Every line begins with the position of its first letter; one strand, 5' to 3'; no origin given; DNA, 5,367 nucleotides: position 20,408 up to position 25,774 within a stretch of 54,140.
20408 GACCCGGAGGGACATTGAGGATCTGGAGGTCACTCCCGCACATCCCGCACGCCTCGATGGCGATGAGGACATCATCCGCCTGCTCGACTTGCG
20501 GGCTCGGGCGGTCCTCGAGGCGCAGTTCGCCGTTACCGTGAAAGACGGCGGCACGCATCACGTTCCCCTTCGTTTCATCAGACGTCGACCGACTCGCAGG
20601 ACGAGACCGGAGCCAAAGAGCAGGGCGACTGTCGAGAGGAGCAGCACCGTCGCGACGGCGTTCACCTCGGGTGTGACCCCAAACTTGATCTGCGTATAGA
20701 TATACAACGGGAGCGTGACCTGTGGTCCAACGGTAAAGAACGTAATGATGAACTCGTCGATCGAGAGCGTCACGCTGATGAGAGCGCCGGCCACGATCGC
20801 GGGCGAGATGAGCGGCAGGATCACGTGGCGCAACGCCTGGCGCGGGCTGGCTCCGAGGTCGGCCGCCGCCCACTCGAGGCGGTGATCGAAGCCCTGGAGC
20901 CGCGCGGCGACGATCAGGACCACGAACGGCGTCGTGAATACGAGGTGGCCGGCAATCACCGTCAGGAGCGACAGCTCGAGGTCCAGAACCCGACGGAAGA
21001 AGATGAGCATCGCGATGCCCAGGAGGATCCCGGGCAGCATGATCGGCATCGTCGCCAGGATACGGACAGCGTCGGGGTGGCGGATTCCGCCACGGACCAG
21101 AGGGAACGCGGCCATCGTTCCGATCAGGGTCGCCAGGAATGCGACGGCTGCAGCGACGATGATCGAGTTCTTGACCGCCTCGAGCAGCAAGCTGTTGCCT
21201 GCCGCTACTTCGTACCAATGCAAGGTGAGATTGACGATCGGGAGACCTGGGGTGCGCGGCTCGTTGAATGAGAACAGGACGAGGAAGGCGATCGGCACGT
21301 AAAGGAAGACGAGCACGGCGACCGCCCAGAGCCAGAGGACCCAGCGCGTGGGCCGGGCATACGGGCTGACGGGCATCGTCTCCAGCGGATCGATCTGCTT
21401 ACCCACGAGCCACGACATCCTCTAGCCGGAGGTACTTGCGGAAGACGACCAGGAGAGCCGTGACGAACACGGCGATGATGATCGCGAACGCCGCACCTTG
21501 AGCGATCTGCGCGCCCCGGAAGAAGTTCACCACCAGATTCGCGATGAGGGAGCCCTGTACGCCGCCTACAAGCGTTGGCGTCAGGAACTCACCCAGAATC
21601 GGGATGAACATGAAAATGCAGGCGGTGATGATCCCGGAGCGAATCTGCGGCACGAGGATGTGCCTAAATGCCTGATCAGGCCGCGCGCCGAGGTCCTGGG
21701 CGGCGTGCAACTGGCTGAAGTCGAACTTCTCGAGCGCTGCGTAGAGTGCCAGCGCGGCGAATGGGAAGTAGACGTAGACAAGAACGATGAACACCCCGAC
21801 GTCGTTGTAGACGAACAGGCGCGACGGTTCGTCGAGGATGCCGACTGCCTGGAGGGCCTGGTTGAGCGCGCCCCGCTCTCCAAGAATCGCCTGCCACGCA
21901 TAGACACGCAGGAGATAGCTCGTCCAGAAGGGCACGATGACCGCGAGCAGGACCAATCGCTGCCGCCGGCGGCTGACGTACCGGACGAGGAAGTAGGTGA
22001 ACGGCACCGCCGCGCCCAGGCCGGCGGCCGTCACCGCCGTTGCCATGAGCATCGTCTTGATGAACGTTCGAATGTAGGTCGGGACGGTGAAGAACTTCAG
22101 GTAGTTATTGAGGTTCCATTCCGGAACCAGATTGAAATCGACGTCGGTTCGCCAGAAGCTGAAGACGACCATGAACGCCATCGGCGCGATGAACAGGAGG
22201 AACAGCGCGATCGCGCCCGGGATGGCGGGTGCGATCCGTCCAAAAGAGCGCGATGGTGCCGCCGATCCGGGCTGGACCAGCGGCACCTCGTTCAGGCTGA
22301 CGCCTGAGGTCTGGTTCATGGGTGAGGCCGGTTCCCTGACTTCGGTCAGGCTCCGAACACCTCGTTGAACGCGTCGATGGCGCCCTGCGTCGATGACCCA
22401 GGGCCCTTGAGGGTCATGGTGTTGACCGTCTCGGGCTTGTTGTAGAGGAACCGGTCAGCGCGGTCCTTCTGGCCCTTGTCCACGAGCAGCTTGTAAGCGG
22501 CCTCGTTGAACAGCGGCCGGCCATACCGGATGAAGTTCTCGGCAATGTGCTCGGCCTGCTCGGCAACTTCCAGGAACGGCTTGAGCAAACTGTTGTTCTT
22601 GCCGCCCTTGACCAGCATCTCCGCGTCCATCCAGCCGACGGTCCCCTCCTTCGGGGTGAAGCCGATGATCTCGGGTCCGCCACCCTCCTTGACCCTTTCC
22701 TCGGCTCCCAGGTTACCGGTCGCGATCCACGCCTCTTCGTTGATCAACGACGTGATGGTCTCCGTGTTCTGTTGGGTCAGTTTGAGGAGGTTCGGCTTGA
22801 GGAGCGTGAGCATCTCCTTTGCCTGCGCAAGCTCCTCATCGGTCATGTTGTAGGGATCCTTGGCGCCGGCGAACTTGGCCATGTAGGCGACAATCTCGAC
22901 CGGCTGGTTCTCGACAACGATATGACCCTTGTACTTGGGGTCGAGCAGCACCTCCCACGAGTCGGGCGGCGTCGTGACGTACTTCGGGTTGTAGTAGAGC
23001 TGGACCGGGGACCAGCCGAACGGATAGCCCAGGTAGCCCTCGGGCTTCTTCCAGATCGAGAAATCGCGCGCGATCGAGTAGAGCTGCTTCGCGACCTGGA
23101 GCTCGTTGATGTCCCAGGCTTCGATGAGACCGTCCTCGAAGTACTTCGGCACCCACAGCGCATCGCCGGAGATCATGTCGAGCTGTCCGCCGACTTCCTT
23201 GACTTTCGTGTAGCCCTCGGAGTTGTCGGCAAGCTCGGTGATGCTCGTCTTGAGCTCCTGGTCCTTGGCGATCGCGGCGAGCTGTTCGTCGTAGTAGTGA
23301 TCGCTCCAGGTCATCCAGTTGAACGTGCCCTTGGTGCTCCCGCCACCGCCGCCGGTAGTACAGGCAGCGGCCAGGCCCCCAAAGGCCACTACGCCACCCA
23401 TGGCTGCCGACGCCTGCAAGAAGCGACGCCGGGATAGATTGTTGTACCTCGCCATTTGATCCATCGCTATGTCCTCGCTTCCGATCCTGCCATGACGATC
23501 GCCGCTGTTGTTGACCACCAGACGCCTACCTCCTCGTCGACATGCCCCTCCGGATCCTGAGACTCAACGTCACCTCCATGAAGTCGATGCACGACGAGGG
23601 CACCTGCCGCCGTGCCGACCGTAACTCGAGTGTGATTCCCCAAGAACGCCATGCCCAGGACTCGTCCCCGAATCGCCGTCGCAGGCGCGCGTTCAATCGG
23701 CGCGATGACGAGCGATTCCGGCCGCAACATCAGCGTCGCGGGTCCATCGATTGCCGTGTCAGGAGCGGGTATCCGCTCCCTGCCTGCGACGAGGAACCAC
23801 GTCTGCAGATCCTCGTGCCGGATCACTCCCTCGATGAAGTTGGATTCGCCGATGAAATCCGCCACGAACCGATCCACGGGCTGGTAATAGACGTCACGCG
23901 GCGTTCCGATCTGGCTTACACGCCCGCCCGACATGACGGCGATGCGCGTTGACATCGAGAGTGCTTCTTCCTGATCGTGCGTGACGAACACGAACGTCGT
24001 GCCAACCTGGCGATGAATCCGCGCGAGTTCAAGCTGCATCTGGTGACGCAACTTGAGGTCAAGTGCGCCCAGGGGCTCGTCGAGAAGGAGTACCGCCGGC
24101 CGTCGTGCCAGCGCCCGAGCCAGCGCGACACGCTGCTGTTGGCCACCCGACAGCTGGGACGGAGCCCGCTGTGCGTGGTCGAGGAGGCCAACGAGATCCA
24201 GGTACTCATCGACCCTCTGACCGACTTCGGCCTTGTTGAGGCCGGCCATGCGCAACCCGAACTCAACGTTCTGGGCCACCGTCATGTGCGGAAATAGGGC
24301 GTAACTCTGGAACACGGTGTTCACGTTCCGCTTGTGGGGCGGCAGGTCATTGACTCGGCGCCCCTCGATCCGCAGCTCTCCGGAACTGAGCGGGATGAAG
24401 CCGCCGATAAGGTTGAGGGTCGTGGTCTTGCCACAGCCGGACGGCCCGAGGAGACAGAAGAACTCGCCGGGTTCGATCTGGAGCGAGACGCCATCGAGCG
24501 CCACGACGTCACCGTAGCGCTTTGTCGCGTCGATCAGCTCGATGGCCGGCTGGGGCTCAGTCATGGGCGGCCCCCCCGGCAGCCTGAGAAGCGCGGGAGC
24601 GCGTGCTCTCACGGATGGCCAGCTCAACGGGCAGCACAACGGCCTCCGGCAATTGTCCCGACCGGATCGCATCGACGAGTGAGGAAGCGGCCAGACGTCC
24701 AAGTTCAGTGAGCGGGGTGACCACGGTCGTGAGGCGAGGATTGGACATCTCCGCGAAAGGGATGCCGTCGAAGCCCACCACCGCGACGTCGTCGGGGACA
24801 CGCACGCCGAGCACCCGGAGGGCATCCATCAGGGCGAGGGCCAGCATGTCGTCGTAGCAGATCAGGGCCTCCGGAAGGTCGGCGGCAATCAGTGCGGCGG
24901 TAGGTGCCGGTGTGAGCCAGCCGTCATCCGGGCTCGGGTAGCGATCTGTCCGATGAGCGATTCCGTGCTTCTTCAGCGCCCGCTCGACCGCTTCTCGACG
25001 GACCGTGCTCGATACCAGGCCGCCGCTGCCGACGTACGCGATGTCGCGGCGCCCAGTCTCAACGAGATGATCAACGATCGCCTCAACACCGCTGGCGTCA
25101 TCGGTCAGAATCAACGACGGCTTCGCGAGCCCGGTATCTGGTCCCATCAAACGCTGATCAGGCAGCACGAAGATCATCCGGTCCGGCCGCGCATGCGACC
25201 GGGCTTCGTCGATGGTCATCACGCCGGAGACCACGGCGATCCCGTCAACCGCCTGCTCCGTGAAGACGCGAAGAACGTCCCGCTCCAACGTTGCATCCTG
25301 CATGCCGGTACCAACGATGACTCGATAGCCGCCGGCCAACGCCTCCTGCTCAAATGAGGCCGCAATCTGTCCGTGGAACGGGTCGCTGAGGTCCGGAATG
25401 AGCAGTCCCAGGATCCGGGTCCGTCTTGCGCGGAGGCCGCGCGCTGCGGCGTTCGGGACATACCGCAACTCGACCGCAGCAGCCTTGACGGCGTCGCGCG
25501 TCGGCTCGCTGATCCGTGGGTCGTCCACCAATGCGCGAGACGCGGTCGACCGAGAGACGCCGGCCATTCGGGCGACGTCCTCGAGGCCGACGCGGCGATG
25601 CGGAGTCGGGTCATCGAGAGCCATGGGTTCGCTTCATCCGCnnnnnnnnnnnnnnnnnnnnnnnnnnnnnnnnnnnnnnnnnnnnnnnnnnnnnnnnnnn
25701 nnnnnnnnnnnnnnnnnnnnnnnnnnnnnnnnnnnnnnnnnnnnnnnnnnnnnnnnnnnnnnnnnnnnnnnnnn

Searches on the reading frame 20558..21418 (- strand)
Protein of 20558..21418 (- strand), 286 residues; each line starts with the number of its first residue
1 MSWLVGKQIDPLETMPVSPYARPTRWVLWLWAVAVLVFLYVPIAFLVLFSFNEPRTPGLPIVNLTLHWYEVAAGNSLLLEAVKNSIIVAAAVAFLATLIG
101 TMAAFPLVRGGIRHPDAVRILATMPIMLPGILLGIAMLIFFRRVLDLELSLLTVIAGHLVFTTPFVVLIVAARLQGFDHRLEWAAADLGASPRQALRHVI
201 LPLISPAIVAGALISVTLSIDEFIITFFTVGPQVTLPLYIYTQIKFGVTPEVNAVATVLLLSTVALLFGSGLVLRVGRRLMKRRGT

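Call 9: search_protein_families(library=pfam, proteins=[window:20558-21418:-], max_evalue=0.0001)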
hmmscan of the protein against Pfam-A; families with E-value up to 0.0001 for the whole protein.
window:20558-21418:- (286 aa): 1 family
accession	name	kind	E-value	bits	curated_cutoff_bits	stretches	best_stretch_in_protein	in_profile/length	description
PF00528.27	BPD_transp_1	-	1.1e-12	48.6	26.4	1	97-279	2-181/184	Binding-protein-dependent transport system inner membrane component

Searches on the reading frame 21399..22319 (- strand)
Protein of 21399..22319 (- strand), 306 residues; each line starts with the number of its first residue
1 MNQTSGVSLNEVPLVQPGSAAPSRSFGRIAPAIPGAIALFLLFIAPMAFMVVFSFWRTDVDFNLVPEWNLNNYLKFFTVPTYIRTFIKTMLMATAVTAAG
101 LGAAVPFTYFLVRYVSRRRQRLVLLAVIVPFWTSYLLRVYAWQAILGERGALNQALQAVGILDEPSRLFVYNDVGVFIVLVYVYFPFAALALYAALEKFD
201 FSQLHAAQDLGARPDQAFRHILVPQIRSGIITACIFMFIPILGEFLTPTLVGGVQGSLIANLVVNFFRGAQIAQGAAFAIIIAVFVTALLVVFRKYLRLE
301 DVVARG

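Call 9: search_protein_families(library=pfam, proteins=[window:21399-22319:-], max_evalue=0.0001)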
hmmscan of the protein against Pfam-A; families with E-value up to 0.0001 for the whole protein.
window:21399-22319:- (306 aa): 1 family
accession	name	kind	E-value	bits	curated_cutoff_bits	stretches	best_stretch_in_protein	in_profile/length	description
PF00528.27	BPD_transp_1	-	4.2e-11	43.4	26.4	1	108-293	5-171/184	Binding-protein-dependent transport system inner membrane component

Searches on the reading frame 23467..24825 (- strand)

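Call 9: search_protein_families(library=pfam, proteins=[window:23467-24825:-], max_evalue=0.0001)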
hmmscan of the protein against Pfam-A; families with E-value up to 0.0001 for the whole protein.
window:23467-24825:- (452 aa): 2 families
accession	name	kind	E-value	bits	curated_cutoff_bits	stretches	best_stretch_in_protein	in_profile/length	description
PF00005.33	ABC_tran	-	3e-35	122.3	25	1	110-252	1-136/137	ABC transporter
PF08402.16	TOBE_2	-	8.6e-11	42.3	21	1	365-444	1-75/76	TOBE domain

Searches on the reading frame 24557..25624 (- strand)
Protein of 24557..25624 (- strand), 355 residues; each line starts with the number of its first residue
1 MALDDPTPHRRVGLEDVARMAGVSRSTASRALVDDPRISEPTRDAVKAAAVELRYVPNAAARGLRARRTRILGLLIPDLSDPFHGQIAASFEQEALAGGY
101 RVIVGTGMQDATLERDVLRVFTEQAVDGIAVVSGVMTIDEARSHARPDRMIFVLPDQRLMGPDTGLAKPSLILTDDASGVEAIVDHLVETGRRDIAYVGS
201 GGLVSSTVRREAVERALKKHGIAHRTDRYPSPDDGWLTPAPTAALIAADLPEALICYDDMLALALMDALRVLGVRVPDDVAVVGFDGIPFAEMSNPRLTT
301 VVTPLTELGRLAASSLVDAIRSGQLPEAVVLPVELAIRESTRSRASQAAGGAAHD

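Call 9: search_protein_families(library=pfam, proteins=[window:24557-25624:-], max_evalue=0.0001)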
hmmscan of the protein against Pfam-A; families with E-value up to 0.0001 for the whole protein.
window:24557-25624:- (355 aa): 4 families
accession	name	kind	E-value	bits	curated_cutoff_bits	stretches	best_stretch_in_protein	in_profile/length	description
PF13377.12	Peripla_BP_3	-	4.6e-34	118.3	26.5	1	184-341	1-167/167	Periplasmic binding protein-like domain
PF00356.27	LacI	-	7.6e-15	54.9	27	1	14-58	2-46/46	Bacterial regulatory proteins, lacI family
PF00532.27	Peripla_BP_1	-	3.6e-11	43.5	22.2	1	71-335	3-277/281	Periplasmic binding proteins and sugar binding domain of LacI family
PF13407.12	Peripla_BP_4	-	4.9e-06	26.7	35.1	0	73-291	2-222/258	Periplasmic binding protein domain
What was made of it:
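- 24557..25624 (-): LacI-family repressor, the presumed binder of the operator. PF00356 and PF13377 (call 9).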
